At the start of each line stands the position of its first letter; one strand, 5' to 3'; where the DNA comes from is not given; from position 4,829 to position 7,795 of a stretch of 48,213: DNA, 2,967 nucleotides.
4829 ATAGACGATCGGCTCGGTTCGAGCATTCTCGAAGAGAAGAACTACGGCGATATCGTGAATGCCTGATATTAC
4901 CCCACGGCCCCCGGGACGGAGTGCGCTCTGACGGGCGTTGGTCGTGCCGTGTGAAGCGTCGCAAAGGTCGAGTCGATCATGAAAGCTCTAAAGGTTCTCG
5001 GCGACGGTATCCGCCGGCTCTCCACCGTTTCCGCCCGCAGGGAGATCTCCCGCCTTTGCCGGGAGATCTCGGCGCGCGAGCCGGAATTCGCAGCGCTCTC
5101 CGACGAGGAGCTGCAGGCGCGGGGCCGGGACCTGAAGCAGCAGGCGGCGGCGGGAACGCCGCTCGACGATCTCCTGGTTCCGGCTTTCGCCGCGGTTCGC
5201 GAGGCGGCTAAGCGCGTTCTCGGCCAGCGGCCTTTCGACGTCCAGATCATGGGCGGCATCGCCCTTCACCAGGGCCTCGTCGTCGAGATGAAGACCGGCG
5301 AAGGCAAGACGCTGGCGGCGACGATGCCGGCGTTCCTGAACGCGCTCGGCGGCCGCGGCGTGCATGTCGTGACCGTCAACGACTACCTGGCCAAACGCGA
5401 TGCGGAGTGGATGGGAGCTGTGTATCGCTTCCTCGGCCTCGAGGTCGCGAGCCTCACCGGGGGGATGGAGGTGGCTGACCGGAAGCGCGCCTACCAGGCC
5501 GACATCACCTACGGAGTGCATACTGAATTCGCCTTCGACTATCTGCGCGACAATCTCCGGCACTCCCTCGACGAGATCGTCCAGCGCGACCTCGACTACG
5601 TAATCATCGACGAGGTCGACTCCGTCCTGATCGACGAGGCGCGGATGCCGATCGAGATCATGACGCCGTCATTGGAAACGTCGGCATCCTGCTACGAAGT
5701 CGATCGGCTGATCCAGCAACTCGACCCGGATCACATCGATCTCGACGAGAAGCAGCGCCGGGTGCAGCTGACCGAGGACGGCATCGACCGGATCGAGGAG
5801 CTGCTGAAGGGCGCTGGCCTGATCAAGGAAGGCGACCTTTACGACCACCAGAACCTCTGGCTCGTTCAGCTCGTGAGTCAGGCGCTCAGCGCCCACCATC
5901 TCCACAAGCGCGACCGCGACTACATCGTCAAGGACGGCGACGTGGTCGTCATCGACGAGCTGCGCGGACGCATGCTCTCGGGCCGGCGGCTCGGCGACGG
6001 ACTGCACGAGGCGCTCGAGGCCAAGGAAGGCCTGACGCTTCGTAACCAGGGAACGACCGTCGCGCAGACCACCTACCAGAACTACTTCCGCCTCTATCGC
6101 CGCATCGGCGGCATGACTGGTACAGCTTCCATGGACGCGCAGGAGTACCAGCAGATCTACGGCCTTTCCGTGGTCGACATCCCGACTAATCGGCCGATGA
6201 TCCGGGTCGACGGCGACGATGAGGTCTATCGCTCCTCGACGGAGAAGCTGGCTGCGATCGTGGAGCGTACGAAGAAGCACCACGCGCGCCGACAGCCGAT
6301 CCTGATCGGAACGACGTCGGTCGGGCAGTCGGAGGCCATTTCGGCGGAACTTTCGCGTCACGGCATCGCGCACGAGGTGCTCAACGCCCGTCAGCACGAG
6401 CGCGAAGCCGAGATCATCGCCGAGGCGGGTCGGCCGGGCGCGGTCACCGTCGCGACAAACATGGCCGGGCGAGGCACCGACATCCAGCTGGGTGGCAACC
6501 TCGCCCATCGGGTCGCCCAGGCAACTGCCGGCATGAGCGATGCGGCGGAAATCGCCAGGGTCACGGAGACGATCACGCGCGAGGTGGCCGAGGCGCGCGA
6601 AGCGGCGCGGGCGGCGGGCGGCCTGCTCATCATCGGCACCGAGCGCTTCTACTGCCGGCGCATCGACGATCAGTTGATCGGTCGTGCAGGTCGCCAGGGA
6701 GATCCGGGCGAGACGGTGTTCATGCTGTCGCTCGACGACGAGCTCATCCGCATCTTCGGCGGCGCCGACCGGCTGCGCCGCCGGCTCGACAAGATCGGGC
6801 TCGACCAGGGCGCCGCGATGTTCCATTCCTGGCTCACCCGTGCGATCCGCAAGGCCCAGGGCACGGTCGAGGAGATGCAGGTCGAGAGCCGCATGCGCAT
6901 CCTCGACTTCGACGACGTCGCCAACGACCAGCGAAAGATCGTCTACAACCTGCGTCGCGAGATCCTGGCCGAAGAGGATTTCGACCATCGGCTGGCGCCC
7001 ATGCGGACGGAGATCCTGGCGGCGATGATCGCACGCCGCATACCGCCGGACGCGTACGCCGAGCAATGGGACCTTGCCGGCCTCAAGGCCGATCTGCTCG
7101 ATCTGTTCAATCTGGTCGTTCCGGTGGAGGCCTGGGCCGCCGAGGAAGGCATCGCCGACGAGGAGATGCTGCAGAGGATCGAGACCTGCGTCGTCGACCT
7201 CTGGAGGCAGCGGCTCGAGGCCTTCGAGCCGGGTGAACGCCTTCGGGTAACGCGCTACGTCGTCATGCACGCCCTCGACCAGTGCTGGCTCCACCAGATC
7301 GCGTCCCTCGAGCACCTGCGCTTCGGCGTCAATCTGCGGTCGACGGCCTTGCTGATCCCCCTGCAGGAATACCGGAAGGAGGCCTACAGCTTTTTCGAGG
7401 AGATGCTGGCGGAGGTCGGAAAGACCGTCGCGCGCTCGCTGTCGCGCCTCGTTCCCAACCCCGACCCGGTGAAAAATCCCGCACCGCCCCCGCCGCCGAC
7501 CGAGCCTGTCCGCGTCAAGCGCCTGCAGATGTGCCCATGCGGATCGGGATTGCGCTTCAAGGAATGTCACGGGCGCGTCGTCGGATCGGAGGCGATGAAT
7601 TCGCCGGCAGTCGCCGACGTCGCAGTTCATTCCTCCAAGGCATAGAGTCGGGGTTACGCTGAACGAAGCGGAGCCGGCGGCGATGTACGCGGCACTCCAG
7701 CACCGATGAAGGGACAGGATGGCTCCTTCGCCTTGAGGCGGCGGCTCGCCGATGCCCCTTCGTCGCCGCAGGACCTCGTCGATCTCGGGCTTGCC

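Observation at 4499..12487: Divergent SecA paralog heading an operon of TPR-glycosyltransferases: candidate dedicated glycoprotein export system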

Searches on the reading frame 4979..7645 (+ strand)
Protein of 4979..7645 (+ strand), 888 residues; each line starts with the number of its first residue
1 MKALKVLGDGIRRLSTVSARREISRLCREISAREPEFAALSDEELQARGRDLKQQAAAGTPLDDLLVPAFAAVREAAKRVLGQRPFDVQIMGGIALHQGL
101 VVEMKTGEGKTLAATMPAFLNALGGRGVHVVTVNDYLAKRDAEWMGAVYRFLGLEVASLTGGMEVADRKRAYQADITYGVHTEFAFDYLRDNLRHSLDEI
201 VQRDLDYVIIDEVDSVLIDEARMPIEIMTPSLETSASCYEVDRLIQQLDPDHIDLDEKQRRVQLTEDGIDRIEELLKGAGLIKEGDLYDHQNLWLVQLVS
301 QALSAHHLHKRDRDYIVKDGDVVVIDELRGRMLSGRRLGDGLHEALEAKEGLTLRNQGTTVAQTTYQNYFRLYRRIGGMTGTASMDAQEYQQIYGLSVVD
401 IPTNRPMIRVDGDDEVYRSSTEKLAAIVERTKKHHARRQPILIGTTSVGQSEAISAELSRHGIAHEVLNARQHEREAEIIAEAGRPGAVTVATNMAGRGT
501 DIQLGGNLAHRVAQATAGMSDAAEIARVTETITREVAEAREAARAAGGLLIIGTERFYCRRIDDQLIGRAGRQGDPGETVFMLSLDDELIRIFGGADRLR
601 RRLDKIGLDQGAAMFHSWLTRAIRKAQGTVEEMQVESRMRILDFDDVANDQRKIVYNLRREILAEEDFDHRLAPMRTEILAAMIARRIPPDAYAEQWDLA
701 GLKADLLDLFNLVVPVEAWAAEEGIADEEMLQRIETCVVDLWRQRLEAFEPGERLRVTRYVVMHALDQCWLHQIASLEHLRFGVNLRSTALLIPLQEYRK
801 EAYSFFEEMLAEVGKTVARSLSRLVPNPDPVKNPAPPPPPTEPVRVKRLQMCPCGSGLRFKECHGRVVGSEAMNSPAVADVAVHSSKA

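Call 3: search_protein_families(library=pfam, proteins=[window:4979-7645:+], max_evalue=0.01)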
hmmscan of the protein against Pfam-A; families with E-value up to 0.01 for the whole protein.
window:4979-7645:+ (888 aa): 7 families
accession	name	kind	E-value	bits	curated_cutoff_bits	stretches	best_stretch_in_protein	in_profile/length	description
PF07517.20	SecA_DEAD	-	2.2e-107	359.1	24.6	1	20-390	13-289/290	SecA DEAD-like domain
PF21090.3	P-loop_SecA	-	8.9e-78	261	27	1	406-610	1-204/205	SecA P-loop domain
PF07516.18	SecA_SW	-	3e-45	155.2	26.7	1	615-823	3-198/200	SecA Wing and Scaffold domain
PF01043.26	SecA_PP_bind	-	9.3e-31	107.1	23.5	1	237-347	5-110/110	SecA preprotein cross-linking domain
PF00270.35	DEAD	-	1.4e-09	38.4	26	1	98-219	15-132/167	DEAD/DEAH box helicase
PF02810.21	SEC-C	-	2.8e-06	27.5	20.4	1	850-866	3-19/19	SEC-C motif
PF00271.37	Helicase_C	-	0.0099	16.6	23.5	0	425-503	4-82/110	Helicase conserved C-terminal domain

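Call 8: find_homologous_proteins(query=window:4979-7645:+, max_evalue=1e-10)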
Query window:4979-7645:+ (888 aa): 8000 proteins with E <= 1e-10 among 8000 candidates; the best 120 are listed.
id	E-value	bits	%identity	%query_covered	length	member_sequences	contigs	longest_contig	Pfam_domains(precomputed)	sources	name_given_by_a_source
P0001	0.0e+0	1971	100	100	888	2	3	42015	PF07517.21,PF00270.36,PF07516.19,PF21090.4,PF02810.22,PF01043.27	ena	-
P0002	0.0e+0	1873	95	100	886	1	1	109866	PF07517.21,PF00270.36,PF07516.19,PF21090.4,PF02810.22,PF01043.27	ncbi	-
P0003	0.0e+0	1626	82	100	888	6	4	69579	PF07517.21,PF00270.36,PF07516.19,PF21090.4,PF02810.22,PF01043.27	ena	-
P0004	0.0e+0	1546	77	100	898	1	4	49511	PF07517.21,PF00270.36,PF07516.19,PF21090.4,PF02810.22,PF01043.27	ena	-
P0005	0.0e+0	1543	75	100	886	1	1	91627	PF07517.21,PF00270.36,PF07516.19,PF21090.4,PF02810.22,PF01043.27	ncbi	-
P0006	0.0e+0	1245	62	98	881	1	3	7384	PF07517.21,PF00270.36,PF07516.19,PF21090.4,PF02810.22,PF01043.27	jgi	jgi:preprotein translocase subunit SecA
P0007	0.0e+0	1211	62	98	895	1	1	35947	PF07517.21,PF00270.36,PF07516.19,PF21090.4,PF02810.22,PF01043.27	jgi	-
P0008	0.0e+0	1134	61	96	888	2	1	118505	PF07517.21,PF07516.19,PF21090.4,PF02810.22,PF01043.27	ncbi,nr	ncbi:MAG: preprotein translocase subunit SecA [Proteobacteria bacterium]|nr:preprotein translocase s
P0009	1.8e-273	928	51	97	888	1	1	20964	PF07517.21,PF00270.36,PF07516.19,PF21090.4,PF02810.22,PF01043.27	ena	-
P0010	2.5e-273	928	51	97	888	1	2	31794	PF07517.21,PF00270.36,PF07516.19,PF21090.4,PF02810.22,PF01043.27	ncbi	-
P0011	1.3e-272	925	51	97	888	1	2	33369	PF07517.21,PF00270.36,PF07516.19,PF21090.4,PF02810.22,PF01043.27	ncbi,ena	-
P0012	2.1e-272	924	48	95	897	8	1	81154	PF07517.21,PF00270.36,PF07516.19,PF21090.4,PF02810.22,PF01043.27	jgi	jgi:preprotein translocase subunit SecA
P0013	3.3e-272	924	50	97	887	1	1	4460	PF07517.21,PF00270.36,PF07516.19,PF21090.4,PF02810.22,PF01043.27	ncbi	-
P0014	1.4e-270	918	51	96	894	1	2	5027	PF07517.21,PF07516.19,PF21090.4,PF02810.22,PF01043.27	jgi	jgi:preprotein translocase subunit SecA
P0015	6.8e-270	916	49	95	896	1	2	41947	PF07517.21,PF00270.36,PF07516.19,PF21090.4,PF02810.22,PF01043.27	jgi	jgi:preprotein translocase subunit SecA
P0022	1.1e-267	909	49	95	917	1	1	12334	PF07517.21,PF00270.36,PF07516.19,PF21090.4,PF02810.22,PF01043.27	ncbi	-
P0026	3.2e-266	904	48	98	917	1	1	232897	PF07517.21,PF00270.36,PF07516.19,PF21090.4,PF02810.22,PF01043.27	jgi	jgi:preprotein translocase subunit SecA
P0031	5.0e-265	900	48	97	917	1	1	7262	PF07517.21,PF00270.36,PF07516.19,PF21090.4,PF02810.22,PF01043.27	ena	-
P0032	5.1e-265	900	48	98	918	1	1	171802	PF07517.21,PF00270.36,PF07516.19,PF21090.4,PF02810.22,PF01043.27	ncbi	-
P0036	6.3e-264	896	49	94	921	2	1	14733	PF07517.21,PF00270.36,PF07516.19,PF21090.4,PF02810.22,PF01043.27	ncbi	-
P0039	4.0e-263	894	48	98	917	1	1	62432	PF07517.21,PF00270.36,PF07516.19,PF21090.4,PF02810.22,PF01043.27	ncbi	-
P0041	5.0e-263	893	49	94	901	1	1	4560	PF07517.21,PF00270.36,PF07516.19,PF21090.4,PF02810.22,PF01043.27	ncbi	-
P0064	8.5e-261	886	47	98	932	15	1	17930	PF07517.21,PF07516.19,PF21090.4,PF02810.22,PF01043.27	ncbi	-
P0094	9.1e-259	879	48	96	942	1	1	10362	PF07517.21,PF00270.36,PF07516.19,PF21090.4,PF02810.22,PF01043.27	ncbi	-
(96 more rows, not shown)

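Call 9: find_related_loci(query=window:4979-7645:+, collection=genome_contigs, flank=10000)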
Query window:4979-7645:+ (888 aa) in genome_contigs; peptide patterns used: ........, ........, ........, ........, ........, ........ (x = any residue, [..] = any of these).
600 stretches matched a pattern (row limit reached: there are more); 600 encode a relative of the query (tblastn E <= 1e-3); the best 80 are kept; 80 distinct loci.
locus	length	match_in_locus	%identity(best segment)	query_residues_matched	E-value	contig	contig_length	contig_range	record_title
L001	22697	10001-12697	49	1-867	0e+0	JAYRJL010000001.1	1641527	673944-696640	MAG: Alphaproteobacteria bacterium isolate SZ_szas3bin.18 NODE_2_length_1641527_cov_3.96751, whole genome shotgun sequen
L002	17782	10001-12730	47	6-869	0e+0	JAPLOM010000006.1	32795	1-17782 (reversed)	MAG: Alphaproteobacteria bacterium isolate LacPavin_0818_WC50_MAG_65_9 LacPavin_0818_WC50_scaffold_336200, whole genome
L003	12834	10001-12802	51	21-880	0e+0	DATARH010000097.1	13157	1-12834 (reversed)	MAG TPA_asm: Stellaceae bacterium isolate SMAG_U5488 k141_5384756, whole genome shotgun sequence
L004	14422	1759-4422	48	21-868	0e+0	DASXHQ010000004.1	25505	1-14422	MAG TPA_asm: Rhizomicrobium sp. isolate SMAG_U5197 k141_3071303, whole genome shotgun sequence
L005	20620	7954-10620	47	12-867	0e+0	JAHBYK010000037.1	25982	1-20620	MAG: Parvibaculum sp. isolate ACE_PRO22 PRO22_37, whole genome shotgun sequence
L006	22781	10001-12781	46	12-868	0e+0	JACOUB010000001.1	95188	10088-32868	MAG: Methylocystis sp. isolate NC_groundwater_59_Pr7_S-0.65um_63_22 FFV18_Sp65_scaffold_269594, whole genome shotgun seq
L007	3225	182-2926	47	11-867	0e+0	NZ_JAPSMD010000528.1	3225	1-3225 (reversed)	Falsiroseomonas oryzae strain MO-31 MO-31.00528, whole genome shotgun sequence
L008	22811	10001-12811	46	3-868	0e+0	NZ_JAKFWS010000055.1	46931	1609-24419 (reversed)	MAG: Methylocystis sp. isolate ND1_Bin_1_1 ND1_0000083, whole genome shotgun sequence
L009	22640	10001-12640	46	26-867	0e+0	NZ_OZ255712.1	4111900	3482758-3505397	MAG: Roseovarius sp. isolate e29953d4-7766-45fa-9b4b-6bec6ca4169c chromosome 1, complete sequence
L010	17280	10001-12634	46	30-865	0e+0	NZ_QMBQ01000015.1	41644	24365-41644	Mesorhizobium atlanticum strain CNPSo 3140 scaffold_14, whole genome shotgun sequence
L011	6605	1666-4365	47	3-865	0e+0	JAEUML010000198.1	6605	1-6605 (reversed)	MAG: Alphaproteobacteria bacterium isolate new MAG-146 k141_661887, whole genome shotgun sequence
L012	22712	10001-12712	46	30-868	0e+0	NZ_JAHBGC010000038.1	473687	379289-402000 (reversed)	Ancylobacter dichloromethanicus strain VKM B-2484 GCM70017643_38, whole genome shotgun sequence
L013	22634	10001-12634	47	30-865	0e+0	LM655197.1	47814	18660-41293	Mesorhizobium sp. ORS3324 genome assembly Illumina assembly ORS3324T, scaffold MPLBv1_scaffold29, whole genome shotgun s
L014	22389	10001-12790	46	5-866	0e+0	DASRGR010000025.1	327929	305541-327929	MAG TPA_asm: Pseudolabrys sp. isolate SMAG_U10063 k141_2174109, whole genome shotgun sequence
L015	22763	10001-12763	46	7-867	0e+0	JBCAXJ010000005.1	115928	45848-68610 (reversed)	MAG: Pseudomonadota bacterium isolate J06555_16 NODE_5_length_115928_cov_8.033793, whole genome shotgun sequence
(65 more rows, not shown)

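Call 11: find_encoding_contigs(protein=P0002, flank=10000, max_places=3)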
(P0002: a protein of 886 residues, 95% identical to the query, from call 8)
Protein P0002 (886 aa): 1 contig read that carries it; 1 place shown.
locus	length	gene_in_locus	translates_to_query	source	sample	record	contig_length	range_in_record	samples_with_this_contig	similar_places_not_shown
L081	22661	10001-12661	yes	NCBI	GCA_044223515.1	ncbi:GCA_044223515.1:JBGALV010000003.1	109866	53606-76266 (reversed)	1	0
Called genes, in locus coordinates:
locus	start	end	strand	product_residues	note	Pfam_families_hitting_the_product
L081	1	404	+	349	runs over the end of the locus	-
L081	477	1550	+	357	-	PF03102:NeuB, PF08666:SAF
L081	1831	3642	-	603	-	PF07719:TPR_2 (faint), PF13424:TPR_12 (faint), PF13844:Glyco_transf_41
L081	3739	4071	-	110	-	-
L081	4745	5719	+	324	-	PF04796:RepA_C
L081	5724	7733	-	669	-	PF07719:TPR_2 (faint), PF13428:TPR_14 (faint), PF13431:TPR_17 (faint), PF00515:TPR_1 (faint), PF13181:TPR_8 (faint), PF13414:TPR_11 (faint), PF13844:Glyco_transf_41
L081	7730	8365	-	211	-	-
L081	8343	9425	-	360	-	PF01408:GFO_IDH_MocA, PF22725:GFO_IDH_MocA_C3, PF02894:GFO_IDH_MocA_C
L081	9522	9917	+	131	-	PF19662:DUF6165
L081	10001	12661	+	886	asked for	PF07517:SecA_DEAD, PF00270:DEAD, PF01043:SecA_PP_bind, PF21090:P-loop_SecA, PF07516:SecA_SW, PF02810:SEC-C (weak)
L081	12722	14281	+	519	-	PF13371:TPR_9 (faint), PF13428:TPR_14 (faint), PF13432:TPR_16 (faint), PF23914:TPR_CcmH_CycH (faint), PF13414:TPR_11 (faint), PF07719:TPR_2 (faint), PF14559:TPR_19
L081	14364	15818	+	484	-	-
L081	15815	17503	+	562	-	PF13844:Glyco_transf_41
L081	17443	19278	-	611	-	PF07719:TPR_2 (faint), PF13428:TPR_14 (faint), PF13844:Glyco_transf_41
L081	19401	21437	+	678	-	PF00515:TPR_1 (faint), PF07719:TPR_2 (faint), PF13414:TPR_11 (faint), PF13428:TPR_14 (faint), PF14559:TPR_19 (faint), PF13431:TPR_17 (faint), PF13844:Glyco_transf_41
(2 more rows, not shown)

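Call 12: find_encoding_contigs(protein=P0005, flank=10000, max_places=3)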
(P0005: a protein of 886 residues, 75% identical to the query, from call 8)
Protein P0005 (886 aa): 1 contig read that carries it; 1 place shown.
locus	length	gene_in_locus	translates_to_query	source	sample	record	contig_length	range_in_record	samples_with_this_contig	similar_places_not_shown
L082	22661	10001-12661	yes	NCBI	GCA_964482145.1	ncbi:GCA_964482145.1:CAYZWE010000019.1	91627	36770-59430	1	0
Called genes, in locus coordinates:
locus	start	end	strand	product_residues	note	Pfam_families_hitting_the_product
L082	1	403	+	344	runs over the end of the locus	-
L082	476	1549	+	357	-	PF03102:NeuB, PF08666:SAF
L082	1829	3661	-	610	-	PF07719:TPR_2 (faint), PF13424:TPR_12 (faint), PF13431:TPR_17 (faint), PF14559:TPR_19 (faint), PF13414:TPR_11 (faint), PF13432:TPR_16 (weak), PF13844:Glyco_transf_41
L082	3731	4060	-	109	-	-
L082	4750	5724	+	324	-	PF04796:RepA_C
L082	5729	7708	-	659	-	PF07719:TPR_2 (faint), PF13428:TPR_14 (faint), PF13431:TPR_17 (faint), PF13181:TPR_8 (faint), PF00515:TPR_1 (faint), PF13414:TPR_11 (faint), PF13844:Glyco_transf_41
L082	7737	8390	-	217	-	-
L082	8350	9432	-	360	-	PF01408:GFO_IDH_MocA, PF22725:GFO_IDH_MocA_C3, PF02894:GFO_IDH_MocA_C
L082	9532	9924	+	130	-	PF19662:DUF6165 (weak)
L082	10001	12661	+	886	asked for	PF07517:SecA_DEAD, PF00270:DEAD (weak), PF01043:SecA_PP_bind, PF21090:P-loop_SecA, PF07516:SecA_SW, PF02810:SEC-C (weak)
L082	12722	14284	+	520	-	PF13371:TPR_9 (faint), PF13428:TPR_14 (faint), PF13432:TPR_16 (faint), PF07719:TPR_2 (faint), PF14559:TPR_19 (faint), PF23914:TPR_CcmH_CycH (weak)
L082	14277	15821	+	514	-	PF13431:TPR_17 (faint), PF14559:TPR_19 (faint), PF01075:Glyco_transf_9 (faint)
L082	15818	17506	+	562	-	PF00515:TPR_1 (faint), PF07719:TPR_2 (faint), PF13414:TPR_11 (faint), PF13428:TPR_14 (faint), PF13432:TPR_16 (faint), PF13431:TPR_17 (faint), PF13844:Glyco_transf_41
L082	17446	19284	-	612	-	PF13428:TPR_14 (faint), PF14559:TPR_19 (faint), PF07719:TPR_2 (faint), PF13844:Glyco_transf_41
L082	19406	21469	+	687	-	PF07719:TPR_2 (faint), PF13414:TPR_11 (faint), PF13428:TPR_14 (faint), PF13431:TPR_17 (faint), PF13844:Glyco_transf_41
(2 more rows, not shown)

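Call 13: find_encoding_contigs(protein=P0008, flank=10000, max_places=3)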
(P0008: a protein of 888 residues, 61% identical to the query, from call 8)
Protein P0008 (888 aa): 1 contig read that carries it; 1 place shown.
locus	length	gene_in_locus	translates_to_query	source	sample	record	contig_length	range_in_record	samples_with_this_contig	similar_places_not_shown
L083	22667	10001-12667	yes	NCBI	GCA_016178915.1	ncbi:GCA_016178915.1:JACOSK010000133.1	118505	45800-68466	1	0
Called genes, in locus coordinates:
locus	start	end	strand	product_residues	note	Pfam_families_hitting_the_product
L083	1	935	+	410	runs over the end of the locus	PF01041:DegT_DnrJ_EryC1, PF01212:Beta_elim_lyase, PF00155:Aminotran_1_2 (weak)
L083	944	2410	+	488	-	PF13523:Acetyltransf_8 (faint), PF13302:Acetyltransf_3, PF00583:Acetyltransf_1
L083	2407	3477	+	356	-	PF03102:NeuB, PF08666:SAF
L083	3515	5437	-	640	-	PF07719:TPR_2 (faint), PF14559:TPR_19 (faint), PF13414:TPR_11 (faint), PF13844:Glyco_transf_41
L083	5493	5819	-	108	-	-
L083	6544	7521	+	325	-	PF04796:RepA_C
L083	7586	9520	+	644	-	PF00515:TPR_1 (faint), PF07719:TPR_2 (faint), PF13181:TPR_8 (faint), PF13414:TPR_11 (faint), PF13424:TPR_12 (faint), PF14559:TPR_19 (weak), PF13371:TPR_9 (weak), PF13844:Glyco_transf_41, +4 more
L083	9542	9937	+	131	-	PF19662:DUF6165 (weak)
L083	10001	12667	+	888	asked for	PF07517:SecA_DEAD, PF01043:SecA_PP_bind, PF21090:P-loop_SecA, PF07516:SecA_SW, PF02810:SEC-C (weak)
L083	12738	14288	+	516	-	PF13428:TPR_14 (faint), PF23914:TPR_CcmH_CycH (faint), PF13414:TPR_11 (faint)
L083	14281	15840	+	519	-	PF13428:TPR_14 (faint), PF13431:TPR_17 (faint), PF13432:TPR_16 (faint), PF14559:TPR_19 (faint), PF13181:TPR_8 (faint), PF13414:TPR_11 (faint), PF01075:Glyco_transf_9 (weak)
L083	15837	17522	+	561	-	PF00515:TPR_1 (faint), PF07719:TPR_2 (faint), PF13424:TPR_12 (faint), PF13428:TPR_14 (faint), PF14559:TPR_19 (faint), PF13844:Glyco_transf_41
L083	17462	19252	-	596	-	PF13844:Glyco_transf_41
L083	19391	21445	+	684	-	PF13428:TPR_14 (faint), PF14559:TPR_19 (faint), PF13414:TPR_11 (faint), PF13431:TPR_17 (faint), PF13844:Glyco_transf_41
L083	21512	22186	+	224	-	PF08238:Sel1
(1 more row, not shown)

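Call 15: find_encoding_contigs(protein=P0010, flank=3000, max_places=5)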
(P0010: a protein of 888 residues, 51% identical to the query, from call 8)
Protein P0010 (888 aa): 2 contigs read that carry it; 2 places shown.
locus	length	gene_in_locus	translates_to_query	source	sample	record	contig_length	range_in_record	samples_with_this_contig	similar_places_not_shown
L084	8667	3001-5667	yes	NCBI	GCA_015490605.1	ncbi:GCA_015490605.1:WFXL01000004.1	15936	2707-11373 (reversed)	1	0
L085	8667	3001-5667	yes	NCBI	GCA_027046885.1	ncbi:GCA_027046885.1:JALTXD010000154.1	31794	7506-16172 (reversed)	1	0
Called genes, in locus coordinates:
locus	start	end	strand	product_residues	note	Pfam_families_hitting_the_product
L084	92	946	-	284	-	PF00990:GGDEF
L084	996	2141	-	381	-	PF13433:Peripla_BP_5, PF13458:Peripla_BP_6, PF01094:ANF_receptor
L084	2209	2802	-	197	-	-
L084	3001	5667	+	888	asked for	PF07517:SecA_DEAD, PF00270:DEAD (weak), PF01043:SecA_PP_bind, PF21090:P-loop_SecA, PF07516:SecA_SW, PF02810:SEC-C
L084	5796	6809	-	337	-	PF18306:LDcluster4, PF03641:Lysine_decarbox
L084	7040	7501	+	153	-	-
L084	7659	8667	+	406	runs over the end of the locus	-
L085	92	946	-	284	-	PF00990:GGDEF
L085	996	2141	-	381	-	PF13433:Peripla_BP_5, PF13458:Peripla_BP_6, PF01094:ANF_receptor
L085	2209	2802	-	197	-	-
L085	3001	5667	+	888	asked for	PF07517:SecA_DEAD, PF00270:DEAD (weak), PF01043:SecA_PP_bind, PF21090:P-loop_SecA, PF07516:SecA_SW, PF02810:SEC-C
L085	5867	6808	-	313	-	PF18306:LDcluster4, PF03641:Lysine_decarbox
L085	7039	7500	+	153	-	-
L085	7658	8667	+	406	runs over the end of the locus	-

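Call 16: find_encoding_contigs(protein=P0011, flank=3000, max_places=5)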
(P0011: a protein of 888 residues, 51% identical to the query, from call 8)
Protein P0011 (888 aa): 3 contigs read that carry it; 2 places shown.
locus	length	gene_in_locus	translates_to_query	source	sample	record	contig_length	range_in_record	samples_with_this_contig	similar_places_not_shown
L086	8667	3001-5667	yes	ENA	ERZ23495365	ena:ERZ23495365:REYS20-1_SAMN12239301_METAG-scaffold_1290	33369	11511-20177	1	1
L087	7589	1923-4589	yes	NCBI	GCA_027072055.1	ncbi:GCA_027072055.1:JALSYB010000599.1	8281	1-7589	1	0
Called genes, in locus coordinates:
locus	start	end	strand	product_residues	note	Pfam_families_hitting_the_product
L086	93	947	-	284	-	PF22335:Cas10-Cmr2_palm2 (faint), PF00990:GGDEF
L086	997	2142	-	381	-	PF13433:Peripla_BP_5, PF13458:Peripla_BP_6, PF01094:ANF_receptor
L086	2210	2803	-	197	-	-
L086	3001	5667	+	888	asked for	PF07517:SecA_DEAD, PF00270:DEAD (weak), PF01043:SecA_PP_bind, PF21090:P-loop_SecA, PF07516:SecA_SW, PF02810:SEC-C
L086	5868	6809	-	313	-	PF18306:LDcluster4, PF03641:Lysine_decarbox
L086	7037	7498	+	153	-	-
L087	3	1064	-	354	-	?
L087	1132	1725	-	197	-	-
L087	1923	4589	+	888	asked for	PF07517:SecA_DEAD, PF00270:DEAD (weak), PF01043:SecA_PP_bind, PF21090:P-loop_SecA, PF07516:SecA_SW, PF02810:SEC-C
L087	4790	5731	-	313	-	PF18306:LDcluster4, PF03641:Lysine_decarbox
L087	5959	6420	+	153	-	-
